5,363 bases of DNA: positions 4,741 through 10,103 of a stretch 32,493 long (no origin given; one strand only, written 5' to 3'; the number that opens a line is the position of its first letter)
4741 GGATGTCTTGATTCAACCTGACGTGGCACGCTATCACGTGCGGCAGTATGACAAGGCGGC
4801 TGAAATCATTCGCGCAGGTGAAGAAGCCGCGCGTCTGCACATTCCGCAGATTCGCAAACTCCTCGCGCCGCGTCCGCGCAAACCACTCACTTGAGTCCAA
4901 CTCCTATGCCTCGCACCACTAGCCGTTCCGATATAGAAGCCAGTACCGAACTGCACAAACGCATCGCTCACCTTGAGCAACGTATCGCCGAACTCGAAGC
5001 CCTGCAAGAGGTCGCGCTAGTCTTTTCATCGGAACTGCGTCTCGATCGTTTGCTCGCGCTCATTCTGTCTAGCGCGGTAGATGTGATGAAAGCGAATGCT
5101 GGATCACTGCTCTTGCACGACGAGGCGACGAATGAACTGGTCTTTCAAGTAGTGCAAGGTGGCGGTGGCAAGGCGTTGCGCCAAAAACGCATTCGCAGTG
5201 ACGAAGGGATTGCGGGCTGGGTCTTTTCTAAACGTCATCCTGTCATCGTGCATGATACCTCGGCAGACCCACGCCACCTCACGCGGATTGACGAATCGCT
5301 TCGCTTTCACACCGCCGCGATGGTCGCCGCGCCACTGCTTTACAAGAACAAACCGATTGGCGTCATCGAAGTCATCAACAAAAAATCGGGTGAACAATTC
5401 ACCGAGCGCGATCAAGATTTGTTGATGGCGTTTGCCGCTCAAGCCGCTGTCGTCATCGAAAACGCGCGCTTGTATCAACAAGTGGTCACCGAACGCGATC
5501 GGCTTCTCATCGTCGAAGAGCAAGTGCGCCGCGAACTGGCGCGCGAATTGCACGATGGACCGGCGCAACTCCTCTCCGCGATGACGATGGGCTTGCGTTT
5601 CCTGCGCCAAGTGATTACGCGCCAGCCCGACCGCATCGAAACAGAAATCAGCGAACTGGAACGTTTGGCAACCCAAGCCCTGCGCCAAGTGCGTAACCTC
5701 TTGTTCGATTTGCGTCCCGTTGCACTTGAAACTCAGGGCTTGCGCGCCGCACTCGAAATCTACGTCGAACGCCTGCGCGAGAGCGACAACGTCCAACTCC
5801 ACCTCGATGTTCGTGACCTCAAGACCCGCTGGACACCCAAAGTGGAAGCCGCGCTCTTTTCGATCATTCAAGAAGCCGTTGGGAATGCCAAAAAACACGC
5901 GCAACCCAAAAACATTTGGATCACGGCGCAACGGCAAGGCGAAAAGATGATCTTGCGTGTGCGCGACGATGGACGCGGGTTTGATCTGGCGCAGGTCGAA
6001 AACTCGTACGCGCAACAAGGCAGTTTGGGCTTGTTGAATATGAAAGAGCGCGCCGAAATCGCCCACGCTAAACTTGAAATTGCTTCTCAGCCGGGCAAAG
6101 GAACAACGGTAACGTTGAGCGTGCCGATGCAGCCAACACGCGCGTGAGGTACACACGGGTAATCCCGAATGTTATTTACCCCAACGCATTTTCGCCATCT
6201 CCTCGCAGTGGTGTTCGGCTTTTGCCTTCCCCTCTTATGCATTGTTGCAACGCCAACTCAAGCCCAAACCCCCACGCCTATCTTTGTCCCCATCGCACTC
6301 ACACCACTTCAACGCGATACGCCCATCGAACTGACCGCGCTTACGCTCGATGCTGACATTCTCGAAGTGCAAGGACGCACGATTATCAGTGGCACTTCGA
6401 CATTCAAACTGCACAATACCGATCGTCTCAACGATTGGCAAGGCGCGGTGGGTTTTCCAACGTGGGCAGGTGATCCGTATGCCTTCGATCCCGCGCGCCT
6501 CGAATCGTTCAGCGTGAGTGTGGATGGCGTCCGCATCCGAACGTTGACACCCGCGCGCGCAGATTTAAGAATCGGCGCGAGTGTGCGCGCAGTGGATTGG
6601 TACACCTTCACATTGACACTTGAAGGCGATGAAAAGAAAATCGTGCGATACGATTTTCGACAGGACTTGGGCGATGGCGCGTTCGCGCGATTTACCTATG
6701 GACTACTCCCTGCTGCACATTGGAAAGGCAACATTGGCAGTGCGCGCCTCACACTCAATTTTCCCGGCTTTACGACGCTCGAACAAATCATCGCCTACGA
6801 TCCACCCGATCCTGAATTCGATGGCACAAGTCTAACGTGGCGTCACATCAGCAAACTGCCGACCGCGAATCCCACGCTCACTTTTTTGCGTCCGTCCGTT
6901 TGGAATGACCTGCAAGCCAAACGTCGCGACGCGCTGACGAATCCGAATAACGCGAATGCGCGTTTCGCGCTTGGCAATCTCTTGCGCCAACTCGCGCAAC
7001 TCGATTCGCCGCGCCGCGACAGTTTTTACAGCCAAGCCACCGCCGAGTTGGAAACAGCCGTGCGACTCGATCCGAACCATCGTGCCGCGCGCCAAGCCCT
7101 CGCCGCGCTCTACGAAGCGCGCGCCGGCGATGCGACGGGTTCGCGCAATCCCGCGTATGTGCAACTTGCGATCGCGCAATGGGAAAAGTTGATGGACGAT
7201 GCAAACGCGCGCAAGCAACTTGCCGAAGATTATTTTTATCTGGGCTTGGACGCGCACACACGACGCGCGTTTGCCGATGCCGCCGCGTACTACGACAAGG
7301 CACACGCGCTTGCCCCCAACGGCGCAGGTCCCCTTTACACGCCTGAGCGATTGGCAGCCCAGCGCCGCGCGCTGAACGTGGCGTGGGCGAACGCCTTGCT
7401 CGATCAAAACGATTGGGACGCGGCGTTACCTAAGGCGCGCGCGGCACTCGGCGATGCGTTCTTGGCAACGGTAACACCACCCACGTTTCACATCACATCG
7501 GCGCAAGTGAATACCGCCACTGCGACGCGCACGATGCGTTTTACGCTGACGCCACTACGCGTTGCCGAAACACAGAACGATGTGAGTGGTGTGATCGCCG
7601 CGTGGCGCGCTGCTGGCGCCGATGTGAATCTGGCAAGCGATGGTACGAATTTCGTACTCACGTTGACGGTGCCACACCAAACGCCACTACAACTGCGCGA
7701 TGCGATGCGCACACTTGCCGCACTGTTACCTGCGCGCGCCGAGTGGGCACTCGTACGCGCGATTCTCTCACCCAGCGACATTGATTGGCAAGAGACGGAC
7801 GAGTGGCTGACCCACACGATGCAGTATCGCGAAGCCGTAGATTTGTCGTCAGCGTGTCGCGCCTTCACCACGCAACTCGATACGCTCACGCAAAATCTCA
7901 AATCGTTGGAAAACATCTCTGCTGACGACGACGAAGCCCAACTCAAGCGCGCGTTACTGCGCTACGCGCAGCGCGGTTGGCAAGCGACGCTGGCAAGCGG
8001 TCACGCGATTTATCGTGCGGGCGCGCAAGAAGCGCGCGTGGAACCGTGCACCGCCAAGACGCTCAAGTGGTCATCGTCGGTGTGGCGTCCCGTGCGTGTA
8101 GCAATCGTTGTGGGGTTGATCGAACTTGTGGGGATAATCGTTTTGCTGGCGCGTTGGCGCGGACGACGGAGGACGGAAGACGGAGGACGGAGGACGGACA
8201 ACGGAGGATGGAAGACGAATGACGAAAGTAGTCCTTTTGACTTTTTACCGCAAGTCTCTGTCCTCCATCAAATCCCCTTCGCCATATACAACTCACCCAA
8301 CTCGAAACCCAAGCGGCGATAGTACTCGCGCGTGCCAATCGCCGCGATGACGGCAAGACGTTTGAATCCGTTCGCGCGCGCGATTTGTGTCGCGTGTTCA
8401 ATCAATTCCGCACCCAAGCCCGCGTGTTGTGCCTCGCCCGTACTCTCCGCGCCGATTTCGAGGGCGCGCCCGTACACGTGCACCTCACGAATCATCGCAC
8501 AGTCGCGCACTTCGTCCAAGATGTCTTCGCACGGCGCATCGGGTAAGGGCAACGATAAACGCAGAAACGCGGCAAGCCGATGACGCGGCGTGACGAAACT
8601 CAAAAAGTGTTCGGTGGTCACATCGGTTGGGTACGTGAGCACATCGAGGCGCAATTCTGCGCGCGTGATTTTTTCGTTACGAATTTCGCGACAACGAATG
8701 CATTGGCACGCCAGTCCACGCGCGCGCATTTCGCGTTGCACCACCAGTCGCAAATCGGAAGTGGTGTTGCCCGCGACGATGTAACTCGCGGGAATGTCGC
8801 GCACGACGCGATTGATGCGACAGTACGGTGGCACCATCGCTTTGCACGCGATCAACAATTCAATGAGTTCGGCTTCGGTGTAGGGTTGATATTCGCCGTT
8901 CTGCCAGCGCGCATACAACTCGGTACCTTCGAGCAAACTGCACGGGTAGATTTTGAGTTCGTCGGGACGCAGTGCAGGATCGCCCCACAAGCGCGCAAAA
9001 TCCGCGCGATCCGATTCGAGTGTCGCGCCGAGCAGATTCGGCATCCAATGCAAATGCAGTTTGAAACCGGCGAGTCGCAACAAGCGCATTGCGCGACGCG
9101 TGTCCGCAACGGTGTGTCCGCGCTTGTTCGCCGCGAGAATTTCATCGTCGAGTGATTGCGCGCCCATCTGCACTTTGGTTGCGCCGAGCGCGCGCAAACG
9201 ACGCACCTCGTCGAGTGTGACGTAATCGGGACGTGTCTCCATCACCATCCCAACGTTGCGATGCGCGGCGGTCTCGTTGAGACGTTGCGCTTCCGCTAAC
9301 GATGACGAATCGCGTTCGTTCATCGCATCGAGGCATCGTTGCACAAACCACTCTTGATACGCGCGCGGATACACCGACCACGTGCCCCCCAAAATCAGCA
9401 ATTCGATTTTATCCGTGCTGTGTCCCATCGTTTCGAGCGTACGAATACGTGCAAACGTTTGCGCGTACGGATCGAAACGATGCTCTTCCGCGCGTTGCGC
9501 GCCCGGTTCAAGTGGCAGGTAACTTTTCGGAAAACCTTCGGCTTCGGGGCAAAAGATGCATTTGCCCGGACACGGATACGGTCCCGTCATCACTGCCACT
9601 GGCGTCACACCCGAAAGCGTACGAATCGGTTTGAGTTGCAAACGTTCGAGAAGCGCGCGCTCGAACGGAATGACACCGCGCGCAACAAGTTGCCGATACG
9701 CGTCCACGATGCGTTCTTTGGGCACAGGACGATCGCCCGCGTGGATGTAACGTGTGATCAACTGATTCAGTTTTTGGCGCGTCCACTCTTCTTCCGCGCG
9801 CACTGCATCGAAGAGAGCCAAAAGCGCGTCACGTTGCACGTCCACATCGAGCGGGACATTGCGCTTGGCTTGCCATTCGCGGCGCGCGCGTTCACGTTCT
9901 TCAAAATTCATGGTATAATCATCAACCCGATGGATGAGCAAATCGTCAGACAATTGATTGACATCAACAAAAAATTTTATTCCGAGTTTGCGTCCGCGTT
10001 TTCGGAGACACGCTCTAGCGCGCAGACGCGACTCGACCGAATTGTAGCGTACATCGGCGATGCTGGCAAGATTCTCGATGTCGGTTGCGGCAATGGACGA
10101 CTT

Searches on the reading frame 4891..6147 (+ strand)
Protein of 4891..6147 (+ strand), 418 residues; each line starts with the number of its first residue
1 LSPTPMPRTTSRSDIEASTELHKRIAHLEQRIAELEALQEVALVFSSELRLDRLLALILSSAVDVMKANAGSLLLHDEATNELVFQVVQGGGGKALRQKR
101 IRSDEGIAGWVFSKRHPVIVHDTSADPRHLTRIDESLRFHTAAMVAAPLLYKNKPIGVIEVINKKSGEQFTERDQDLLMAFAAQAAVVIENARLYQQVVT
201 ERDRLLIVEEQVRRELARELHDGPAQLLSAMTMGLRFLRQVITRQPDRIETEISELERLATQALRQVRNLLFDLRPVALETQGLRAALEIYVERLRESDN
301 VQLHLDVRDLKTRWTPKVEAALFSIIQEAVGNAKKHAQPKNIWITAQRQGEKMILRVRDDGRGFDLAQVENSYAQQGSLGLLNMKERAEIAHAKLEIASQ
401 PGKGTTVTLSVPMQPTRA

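Call 5: search_protein_families(library=pfam, proteins=[window:4891-6147:+], max_evalue=0.01)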
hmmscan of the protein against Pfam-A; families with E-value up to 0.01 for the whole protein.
window:4891-6147:+ (418 aa): 8 families
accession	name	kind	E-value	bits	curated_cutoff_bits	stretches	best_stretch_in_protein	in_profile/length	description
PF01590.32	GAF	-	3e-19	70.3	22.4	1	51-189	2-133/133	GAF domain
PF13185.12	GAF_2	-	3.2e-19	69.9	28.6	1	50-190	3-136/136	GAF domain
PF02518.31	HATPase_c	-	6.9e-18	65.6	26.4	1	319-414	3-110/111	Histidine kinase-, DNA gyrase B-, and HSP90-like ATPase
PF07730.19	HisKA_3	-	1.6e-17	64.2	24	1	213-279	2-68/68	Histidine kinase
PF13492.12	GAF_3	-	1.6e-13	51.6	27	1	51-191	2-129/129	GAF domain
PF13581.12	HATPase_c_2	-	2.2e-05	24.9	27.4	1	319-409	29-125/127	Histidine kinase-like ATPase domain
PF11849.14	DUF3369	-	0.00059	20.6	27.2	0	149-198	119-168/168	Domain of unknown function (DUF3369)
PF15714.11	SpoVT_C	-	0.0022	18.5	27.5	0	88-182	32-120/128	Stage V sporulation protein T C-terminal, transcription factor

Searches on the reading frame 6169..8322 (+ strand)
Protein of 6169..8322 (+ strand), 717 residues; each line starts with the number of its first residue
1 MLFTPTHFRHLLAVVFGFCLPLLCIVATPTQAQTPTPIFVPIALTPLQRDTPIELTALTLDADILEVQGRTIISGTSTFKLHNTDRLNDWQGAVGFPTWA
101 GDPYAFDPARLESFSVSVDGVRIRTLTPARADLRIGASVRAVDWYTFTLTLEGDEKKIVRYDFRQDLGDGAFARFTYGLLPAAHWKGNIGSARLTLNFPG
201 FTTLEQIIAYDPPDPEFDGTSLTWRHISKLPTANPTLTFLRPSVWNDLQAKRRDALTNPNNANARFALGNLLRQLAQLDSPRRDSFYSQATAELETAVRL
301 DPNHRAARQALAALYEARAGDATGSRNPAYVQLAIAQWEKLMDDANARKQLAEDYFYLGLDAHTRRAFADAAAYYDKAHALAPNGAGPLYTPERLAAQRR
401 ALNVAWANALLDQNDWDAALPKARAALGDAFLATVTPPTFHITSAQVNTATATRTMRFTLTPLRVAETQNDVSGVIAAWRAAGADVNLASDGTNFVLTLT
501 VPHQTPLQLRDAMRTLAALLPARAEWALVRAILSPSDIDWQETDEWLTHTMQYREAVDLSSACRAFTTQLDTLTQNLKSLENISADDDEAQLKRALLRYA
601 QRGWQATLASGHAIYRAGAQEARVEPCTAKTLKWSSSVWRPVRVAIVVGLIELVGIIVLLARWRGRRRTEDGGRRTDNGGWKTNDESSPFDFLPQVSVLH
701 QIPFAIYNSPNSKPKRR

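Call 5: search_protein_families(library=pfam, proteins=[window:6169-8322:+], max_evalue=0.01)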
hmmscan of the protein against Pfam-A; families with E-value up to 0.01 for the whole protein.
window:6169-8322:+ (717 aa): 2 families
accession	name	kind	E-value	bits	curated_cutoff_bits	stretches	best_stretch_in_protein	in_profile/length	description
PF07719.23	TPR_2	-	0.00034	21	27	0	352-384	1-33/34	Tetratricopeptide repeat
PF13431.12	TPR_17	-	0.0072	17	24.4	0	258-279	9-30/34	Tetratricopeptide repeat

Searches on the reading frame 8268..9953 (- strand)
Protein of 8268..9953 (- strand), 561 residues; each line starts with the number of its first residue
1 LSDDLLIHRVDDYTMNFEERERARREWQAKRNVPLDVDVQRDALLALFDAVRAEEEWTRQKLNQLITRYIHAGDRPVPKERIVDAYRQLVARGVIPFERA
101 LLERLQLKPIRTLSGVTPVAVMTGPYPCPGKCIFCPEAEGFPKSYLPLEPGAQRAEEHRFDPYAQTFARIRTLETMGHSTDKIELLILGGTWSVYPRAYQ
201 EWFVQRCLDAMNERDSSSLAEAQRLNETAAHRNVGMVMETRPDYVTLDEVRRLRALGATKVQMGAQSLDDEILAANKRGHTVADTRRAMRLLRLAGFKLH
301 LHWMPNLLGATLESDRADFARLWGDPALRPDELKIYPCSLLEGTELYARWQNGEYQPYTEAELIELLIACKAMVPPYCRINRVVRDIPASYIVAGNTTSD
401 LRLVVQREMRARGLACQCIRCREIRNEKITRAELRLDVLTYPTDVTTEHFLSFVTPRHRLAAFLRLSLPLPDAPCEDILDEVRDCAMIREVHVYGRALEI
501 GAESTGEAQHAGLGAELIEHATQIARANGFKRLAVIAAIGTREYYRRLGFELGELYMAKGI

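Call 6: search_protein_families(library=pfam, proteins=[window:8268-9953:-], max_evalue=0.01)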
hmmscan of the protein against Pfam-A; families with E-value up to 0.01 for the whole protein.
window:8268-9953:- (561 aa): 5 families
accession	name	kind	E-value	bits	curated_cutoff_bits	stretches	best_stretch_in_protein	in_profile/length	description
PF16199.10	Radical_SAM_C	-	1.2e-22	80.2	31.9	1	330-410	1-84/85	Radical_SAM C-terminal domain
PF04055.27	Radical_SAM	-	2.3e-13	51.1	29.5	1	128-306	7-150/166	Radical SAM superfamily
PF13508.13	Acetyltransf_7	-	0.00011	22.9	27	1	507-551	39-83/84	Acetyltransferase (GNAT) domain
PF00583.31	Acetyltransf_1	-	0.00036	21.2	20.7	1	507-550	70-116/116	Acetyltransferase (GNAT) family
PF13673.13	Acetyltransf_10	-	0.0015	18.9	23.6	1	507-551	62-108/128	Acetyltransferase (GNAT) domain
